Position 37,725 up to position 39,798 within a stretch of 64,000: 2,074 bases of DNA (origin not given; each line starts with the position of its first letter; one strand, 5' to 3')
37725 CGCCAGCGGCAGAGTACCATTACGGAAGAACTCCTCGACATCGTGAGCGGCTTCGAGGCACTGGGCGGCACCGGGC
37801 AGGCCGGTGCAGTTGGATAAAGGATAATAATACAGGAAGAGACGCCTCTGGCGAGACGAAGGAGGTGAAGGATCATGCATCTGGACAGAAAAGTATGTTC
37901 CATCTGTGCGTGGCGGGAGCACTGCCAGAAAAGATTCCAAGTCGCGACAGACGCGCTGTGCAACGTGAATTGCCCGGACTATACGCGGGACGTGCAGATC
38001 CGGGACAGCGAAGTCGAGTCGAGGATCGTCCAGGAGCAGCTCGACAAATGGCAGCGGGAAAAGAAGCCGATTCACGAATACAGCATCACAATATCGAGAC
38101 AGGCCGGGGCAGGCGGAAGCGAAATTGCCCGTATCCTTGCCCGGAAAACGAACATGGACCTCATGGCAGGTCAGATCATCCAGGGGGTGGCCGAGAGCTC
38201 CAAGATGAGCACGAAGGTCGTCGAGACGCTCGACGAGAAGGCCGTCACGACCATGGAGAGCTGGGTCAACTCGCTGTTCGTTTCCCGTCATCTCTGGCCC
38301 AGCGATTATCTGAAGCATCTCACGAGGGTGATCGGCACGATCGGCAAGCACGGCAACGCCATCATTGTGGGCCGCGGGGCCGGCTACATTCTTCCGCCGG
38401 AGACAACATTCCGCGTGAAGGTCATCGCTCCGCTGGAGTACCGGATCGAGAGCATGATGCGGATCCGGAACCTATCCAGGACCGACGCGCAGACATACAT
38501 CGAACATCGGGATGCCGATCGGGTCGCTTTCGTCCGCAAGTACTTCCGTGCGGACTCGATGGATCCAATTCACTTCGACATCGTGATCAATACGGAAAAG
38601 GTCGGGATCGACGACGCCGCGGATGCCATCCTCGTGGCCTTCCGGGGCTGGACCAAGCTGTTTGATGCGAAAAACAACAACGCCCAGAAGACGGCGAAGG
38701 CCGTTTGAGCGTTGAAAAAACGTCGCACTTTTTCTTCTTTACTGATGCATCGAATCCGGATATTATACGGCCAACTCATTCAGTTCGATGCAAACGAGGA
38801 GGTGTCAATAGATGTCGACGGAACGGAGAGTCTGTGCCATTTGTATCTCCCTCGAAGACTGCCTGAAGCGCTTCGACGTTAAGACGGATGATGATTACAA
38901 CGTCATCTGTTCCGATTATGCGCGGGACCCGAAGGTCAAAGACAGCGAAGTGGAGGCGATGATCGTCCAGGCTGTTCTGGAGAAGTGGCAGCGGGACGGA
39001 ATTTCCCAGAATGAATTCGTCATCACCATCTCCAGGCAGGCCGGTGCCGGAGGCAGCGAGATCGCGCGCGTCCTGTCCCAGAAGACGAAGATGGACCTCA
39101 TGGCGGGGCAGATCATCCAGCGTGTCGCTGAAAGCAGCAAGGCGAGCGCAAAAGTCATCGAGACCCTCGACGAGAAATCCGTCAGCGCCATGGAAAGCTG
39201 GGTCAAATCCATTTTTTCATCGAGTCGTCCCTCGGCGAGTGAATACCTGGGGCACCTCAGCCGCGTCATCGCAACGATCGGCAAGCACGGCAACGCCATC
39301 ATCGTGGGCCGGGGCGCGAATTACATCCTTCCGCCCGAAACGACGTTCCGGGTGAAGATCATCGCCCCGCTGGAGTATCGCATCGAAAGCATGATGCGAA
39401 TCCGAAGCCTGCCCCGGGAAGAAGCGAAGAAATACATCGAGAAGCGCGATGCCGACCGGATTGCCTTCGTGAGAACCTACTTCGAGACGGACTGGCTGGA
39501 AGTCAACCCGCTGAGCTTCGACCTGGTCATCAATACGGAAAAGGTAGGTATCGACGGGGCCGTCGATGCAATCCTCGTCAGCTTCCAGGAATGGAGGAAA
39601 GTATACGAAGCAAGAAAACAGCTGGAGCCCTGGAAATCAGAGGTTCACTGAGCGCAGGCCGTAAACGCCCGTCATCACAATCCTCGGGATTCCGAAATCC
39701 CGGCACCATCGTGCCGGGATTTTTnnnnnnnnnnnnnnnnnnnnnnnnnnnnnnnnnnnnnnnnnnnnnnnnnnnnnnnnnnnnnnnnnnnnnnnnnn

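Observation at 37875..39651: Tandem Cys-rich, Walker-Lys-less cytidylate-kinase-like paralogues immediately downstream of atpG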

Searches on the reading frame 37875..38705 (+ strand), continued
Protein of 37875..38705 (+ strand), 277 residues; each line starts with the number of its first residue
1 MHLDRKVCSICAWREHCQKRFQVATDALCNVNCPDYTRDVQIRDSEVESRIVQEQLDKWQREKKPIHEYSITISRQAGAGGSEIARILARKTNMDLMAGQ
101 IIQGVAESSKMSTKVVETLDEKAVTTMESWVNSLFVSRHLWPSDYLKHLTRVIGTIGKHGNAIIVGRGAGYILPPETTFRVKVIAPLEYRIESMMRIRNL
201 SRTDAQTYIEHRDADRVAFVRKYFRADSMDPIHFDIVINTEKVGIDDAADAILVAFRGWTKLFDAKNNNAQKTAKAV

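Call 32: fold_search(model_id=the predicted structure, library=pdb)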
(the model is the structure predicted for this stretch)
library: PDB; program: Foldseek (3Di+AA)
matches with E <= 10: 1254; with E <= 0.001: 155
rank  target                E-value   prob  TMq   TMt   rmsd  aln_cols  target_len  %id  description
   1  3hdt_A                1.8e-10  1.00  0.55  0.87   2.1       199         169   20  Crystal structure of putative kinase from Clostridium symbiosum ATCC 14940 (released 2009-05-26)
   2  3fdi_B                1.7e-09  1.00  0.50  0.75   8.3       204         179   22  Crystal structure of uncharacterized protein from Eubacterium ventriosum ATCC 27560. (released 2009-01-20)
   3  3fdi_A                6.3e-09  1.00  0.51  0.86   1.9       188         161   20  Crystal structure of uncharacterized protein from Eubacterium ventriosum ATCC 27560. (released 2009-01-20)
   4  2h92_A                8.6e-07  1.00  0.48  0.60   6.6       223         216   14  Crystal Structure of Staphylococcus aureus Cytidine Monophosphate Kinase in complex with cytidine-5'-monophosphate (released 2006-08-08)
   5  7l4a                  1.0e-06  1.00  0.44  0.53   8.4       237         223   18  Crystal Structure of Cytidylate kinase from Encephalitozoon cuniculi GB-M1 in complex with two CDP molecules (released 2020-12-30)
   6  3trf_B                1.8e-06  1.00  0.42  0.64   4.9       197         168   14  Structure of a shikimate kinase (aroK) from Coxiella burnetii (released 2011-09-21)
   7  3trf_A                3.9e-06  1.00  0.42  0.64   5.0       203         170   14  Structure of a shikimate kinase (aroK) from Coxiella burnetii (released 2011-09-21)
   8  1l4u                  5.8e-06  1.00  0.42  0.65   4.8       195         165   13  CRYSTAL STRUCTURE OF SHIKIMATE KINASE FROM MYCOBACTERIUM TUBERCULOSIS IN COMPLEX WITH MGADP AND PT(II) AT 1.8 ANGSTROM R (released 2002-06-12)
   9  4die_C                7.3e-06  1.00  0.40  0.50   8.5       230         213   12  Crystal structure of a cytidylate kinase CmK from Mycobacterium abscessus bound to cytidine-5'-monophosphate (released 2012-02-08)
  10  3r8c_B                9.2e-06  1.00  0.43  0.55   7.4       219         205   15  Crystal structure of cytidylate kinase (Cmk) from Mycobacterium abscessus (released 2011-03-30)
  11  3vaa_C                9.8e-06  1.00  0.42  0.63   5.4       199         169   14  1.7 Angstrom Resolution Crystal Structure of Shikimate Kinase from Bacteroides thetaiotaomicron (released 2012-01-18)
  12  4y0a                  1.0e-05  1.00  0.42  0.61   5.4       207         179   14  Shikimate kinase from Acinetobacter baumannii in complex with shikimate (released 2015-08-12)
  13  4die_A                1.0e-05  1.00  0.40  0.52   8.7       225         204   12  Crystal structure of a cytidylate kinase CmK from Mycobacterium abscessus bound to cytidine-5'-monophosphate (released 2012-02-08)
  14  3w90                  1.4e-05  1.00  0.42  0.56   7.3       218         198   16  Crystal structure of CMP kinase from Thermus thermophilus HB8 (released 2013-09-25)
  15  3akc                  1.6e-05  1.00  0.47  0.61   6.0       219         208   17  Crystal structure of CMP kinase in complex with CDP and ADP from Thermus thermophilus HB8 (released 2011-07-06)
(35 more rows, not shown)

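Call 34: find_encoding_contigs(protein=P0061, flank=6000, max_places=4)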
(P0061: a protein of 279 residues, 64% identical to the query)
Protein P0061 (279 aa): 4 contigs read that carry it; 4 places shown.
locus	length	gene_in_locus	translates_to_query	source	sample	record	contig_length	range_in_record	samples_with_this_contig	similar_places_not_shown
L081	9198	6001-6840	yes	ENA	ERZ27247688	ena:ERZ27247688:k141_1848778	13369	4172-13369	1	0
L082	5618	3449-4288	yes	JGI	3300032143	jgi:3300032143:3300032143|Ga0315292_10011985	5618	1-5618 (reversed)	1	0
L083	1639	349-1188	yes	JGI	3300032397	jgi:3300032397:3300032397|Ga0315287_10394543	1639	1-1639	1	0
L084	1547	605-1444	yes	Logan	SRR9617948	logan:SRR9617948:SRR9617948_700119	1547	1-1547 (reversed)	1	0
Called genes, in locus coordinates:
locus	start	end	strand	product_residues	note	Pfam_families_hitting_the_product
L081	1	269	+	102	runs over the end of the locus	PF03899:ATP-synt_I (faint), PF12966:AtpR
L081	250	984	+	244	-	PF00119:ATP-synt_A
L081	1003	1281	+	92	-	PF00137:ATP-synt_C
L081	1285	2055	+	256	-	PF00430:ATP-synt_B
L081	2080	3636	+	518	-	PF02874:ATP-synt_ab_N, PF00006:ATP-synt_ab, PF00306:ATP-synt_ab_C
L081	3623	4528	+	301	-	PF00231:ATP-synt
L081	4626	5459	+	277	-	PF13189:Cytidylate_kin2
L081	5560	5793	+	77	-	-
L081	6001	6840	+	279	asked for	PF13189:Cytidylate_kin2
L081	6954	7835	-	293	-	PF02754:CCG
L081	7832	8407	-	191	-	PF13183:Fer4_8, PF13237:Fer4_10 (faint), PF12838:Fer4_7 (weak), PF13187:Fer4_9 (weak), PF13534:Fer4_17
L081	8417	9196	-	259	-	?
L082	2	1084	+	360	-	?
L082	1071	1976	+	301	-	PF00231:ATP-synt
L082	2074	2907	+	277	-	PF13189:Cytidylate_kin2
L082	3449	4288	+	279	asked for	PF13189:Cytidylate_kin2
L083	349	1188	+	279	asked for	PF13189:Cytidylate_kin2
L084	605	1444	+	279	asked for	PF13189:Cytidylate_kin2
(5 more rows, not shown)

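Call 35: find_encoding_contigs(protein=P0056, flank=6000, max_places=3)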
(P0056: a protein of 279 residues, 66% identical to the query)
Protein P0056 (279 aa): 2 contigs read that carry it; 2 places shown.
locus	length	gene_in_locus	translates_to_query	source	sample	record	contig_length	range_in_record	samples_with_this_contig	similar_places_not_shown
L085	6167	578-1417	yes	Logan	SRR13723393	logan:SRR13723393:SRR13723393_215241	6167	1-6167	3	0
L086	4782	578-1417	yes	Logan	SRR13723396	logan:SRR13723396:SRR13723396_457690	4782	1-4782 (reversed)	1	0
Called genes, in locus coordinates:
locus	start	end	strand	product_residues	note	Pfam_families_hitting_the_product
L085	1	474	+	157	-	?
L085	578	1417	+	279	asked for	PF13189:Cytidylate_kin2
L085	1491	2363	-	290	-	PF02754:CCG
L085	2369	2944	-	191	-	PF12838:Fer4_7 (faint), PF13183:Fer4_8, PF13237:Fer4_10 (faint), PF13187:Fer4_9 (weak), PF13534:Fer4_17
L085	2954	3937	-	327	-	PF07992:Pyr_redox_2 (faint)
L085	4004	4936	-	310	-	PF02754:CCG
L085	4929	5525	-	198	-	PF13183:Fer4_8, PF13237:Fer4_10 (faint), PF13187:Fer4_9 (weak), PF13484:Fer4_16 (weak), PF13534:Fer4_17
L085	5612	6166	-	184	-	?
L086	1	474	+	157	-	?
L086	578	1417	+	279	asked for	PF13189:Cytidylate_kin2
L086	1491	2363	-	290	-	PF02754:CCG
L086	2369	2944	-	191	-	PF12838:Fer4_7 (faint), PF13183:Fer4_8, PF13237:Fer4_10 (faint), PF13187:Fer4_9 (weak), PF13534:Fer4_17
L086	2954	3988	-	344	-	PF00890:FAD_binding_2, PF01134:GIDA (faint), PF01266:DAO (faint), PF03486:HI0933_like (faint), PF07992:Pyr_redox_2, PF12831:FAD_oxidored, PF13450:NAD_binding_8 (weak), PF13738:Pyr_redox_3 (faint)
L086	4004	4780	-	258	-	?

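Call 71: search_protein_families(library=pfam, proteins=[L081:5560-5790:+], max_evalue=0.001)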
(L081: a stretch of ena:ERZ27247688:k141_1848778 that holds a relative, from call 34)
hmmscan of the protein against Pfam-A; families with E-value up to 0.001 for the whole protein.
L081:5560-5790:+ (77 aa): 0 families

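Call 75: search_solved_structures(query=A1, max_evalue=10, show_alignments=0)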
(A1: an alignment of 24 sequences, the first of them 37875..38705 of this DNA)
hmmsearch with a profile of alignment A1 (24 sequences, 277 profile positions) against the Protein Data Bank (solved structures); distinct sequences matched with E-value up to 10: 10.
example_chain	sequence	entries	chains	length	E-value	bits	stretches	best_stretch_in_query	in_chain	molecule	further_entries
3hdt_A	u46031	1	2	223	9.3e-20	74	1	66-257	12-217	putative kinase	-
3fdi_A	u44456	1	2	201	1e-18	70.6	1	66-258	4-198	uncharacterized protein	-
7y9n_A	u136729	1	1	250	0.006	18.8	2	51-104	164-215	Spike protein S2',5HB-H2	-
2le0_A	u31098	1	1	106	0.34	13.1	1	14-67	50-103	Poly [ADP-ribose] polymerase 1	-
2j7q_A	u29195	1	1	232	0.69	12.1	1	152-178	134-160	MCMV TEGUMENT PROTEIN M48 ENCODED UBIQUITIN- SPECIFIC PROTEASE, M48USP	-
4e22_A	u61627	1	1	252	0.92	11.6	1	65-139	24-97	Cytidylate kinase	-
2fem_A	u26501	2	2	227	0.95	11.6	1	68-138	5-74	Cytidylate kinase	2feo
1kdo_A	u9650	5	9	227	0.96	11.6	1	68-138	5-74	CYTIDYLATE KINASE | PROTEIN (CYTIDINE MONOPHOSPHATE KINASE)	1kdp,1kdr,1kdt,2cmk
1cke_A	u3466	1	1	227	0.97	11.6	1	68-138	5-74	PROTEIN (CYTIDINE MONOPHOSPHATE KINASE)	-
2egg_A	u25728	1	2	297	1.9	10.6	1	198-251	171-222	Shikimate 5-dehydrogenase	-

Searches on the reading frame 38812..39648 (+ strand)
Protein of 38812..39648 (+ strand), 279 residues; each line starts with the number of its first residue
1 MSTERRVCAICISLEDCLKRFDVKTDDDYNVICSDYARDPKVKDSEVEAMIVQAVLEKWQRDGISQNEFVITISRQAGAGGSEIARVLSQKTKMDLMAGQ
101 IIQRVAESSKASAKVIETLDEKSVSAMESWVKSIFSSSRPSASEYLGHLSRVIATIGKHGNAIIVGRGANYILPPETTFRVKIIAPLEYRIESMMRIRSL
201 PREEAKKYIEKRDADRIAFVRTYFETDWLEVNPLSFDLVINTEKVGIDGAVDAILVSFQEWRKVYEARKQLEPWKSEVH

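Call 6: search_protein_families(library=pfam, proteins=[window:38812-39648:+], max_evalue=1)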
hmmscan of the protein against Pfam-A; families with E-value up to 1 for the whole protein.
window:38812-39648:+ (279 aa): 1 family
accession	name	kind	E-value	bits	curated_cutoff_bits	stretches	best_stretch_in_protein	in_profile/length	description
PF13189.12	Cytidylate_kin2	-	1.2e-40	140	28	1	70-244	1-176/176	Cytidylate kinase-like family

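Call 7: search_protein_families(library=ncbifam, proteins=[window:38812-39648:+], max_evalue=1)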
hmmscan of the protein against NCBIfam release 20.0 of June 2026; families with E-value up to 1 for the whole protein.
window:38812-39648:+ (279 aa): 3 families
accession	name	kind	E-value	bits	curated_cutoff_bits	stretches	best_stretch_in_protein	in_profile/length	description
TIGR02173.1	cyt_kin_arch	equivalog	2.8e-09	37.2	102.1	2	155-255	68-165/169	(d)CMP kinase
NF005890.0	PRK07851.1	equivalog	0.0052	15.8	580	1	43-114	26-98/406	acetyl-CoA C-acetyltransferase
TIGR03015.1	pepcterm_ATPase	hypoth_equivalog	0.091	12.2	324.5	0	63-113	38-89/269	XrtA/PEP-CTERM system-associated ATPase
